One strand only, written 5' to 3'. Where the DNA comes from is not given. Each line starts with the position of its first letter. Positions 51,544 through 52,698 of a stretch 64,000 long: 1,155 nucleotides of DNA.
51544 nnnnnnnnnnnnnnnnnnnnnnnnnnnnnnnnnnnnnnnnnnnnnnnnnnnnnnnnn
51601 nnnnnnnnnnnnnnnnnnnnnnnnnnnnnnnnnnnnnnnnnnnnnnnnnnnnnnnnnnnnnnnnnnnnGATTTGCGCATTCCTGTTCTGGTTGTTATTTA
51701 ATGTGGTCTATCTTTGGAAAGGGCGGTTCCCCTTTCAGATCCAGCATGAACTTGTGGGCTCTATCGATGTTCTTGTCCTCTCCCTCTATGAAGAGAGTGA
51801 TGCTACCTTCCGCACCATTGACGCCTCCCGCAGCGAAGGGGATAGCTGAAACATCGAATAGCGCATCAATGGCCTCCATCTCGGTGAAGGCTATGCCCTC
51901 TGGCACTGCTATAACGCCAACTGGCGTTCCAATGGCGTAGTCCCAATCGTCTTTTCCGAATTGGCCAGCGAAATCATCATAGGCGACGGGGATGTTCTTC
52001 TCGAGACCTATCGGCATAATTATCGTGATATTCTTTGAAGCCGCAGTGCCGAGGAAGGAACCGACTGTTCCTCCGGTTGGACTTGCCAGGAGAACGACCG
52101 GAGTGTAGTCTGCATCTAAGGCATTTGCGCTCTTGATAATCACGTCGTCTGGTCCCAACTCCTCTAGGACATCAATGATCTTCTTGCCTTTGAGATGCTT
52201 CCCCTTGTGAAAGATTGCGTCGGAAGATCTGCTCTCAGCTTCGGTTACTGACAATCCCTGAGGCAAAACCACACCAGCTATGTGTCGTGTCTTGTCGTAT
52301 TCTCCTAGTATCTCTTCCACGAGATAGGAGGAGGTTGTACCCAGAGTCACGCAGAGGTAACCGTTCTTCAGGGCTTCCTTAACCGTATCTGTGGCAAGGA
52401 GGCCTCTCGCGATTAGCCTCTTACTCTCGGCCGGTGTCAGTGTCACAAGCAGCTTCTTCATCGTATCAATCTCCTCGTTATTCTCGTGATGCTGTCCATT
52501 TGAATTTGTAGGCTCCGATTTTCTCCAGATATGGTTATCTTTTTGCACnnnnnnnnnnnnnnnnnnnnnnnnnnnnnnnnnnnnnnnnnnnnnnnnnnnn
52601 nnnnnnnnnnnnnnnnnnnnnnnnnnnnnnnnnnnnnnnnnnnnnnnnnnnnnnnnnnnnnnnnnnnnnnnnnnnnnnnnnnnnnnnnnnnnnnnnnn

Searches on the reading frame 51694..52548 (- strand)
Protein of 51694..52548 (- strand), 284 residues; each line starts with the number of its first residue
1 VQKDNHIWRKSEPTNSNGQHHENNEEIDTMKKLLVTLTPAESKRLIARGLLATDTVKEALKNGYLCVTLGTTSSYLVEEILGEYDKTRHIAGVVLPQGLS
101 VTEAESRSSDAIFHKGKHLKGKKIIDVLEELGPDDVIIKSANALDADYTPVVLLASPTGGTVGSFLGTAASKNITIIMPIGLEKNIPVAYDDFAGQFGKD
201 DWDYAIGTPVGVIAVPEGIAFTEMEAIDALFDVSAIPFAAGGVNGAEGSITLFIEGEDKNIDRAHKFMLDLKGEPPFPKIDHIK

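Call 3: search_protein_families(library=pfam, proteins=[window:51694-52548:-], max_evalue=0.01)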
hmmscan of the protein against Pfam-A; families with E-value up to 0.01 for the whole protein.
window:51694-52548:- (284 aa): 0 families

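Call 4: search_protein_families(library=ncbifam, proteins=[window:51694-52548:-], max_evalue=0.01)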
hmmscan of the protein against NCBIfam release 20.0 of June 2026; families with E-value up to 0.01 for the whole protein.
window:51694-52548:- (284 aa): 0 families

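Call 68: search_solved_structures(query=window:51694-52461:-, max_evalue=5)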
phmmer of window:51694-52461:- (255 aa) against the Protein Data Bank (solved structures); distinct sequences matched with E-value up to 5: 3.
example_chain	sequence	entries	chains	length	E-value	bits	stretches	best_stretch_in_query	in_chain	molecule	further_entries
3f85_A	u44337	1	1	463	0.17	14.5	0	201-231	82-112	homo trimeric fusion of CFA/I fimbrial subunits B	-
7t85_A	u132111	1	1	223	0.61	12.7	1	16-91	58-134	Phosphate acetyltransferase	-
1lhp_A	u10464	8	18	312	1.4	11.4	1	45-117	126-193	Pyridoxal kinase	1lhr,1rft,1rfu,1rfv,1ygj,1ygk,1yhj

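Call 69: search_protein_families(library=padloc, proteins=[window:51694-52461:-], max_evalue=0.01)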
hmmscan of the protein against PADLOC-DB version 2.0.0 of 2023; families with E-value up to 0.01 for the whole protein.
window:51694-52461:- (255 aa): 0 families
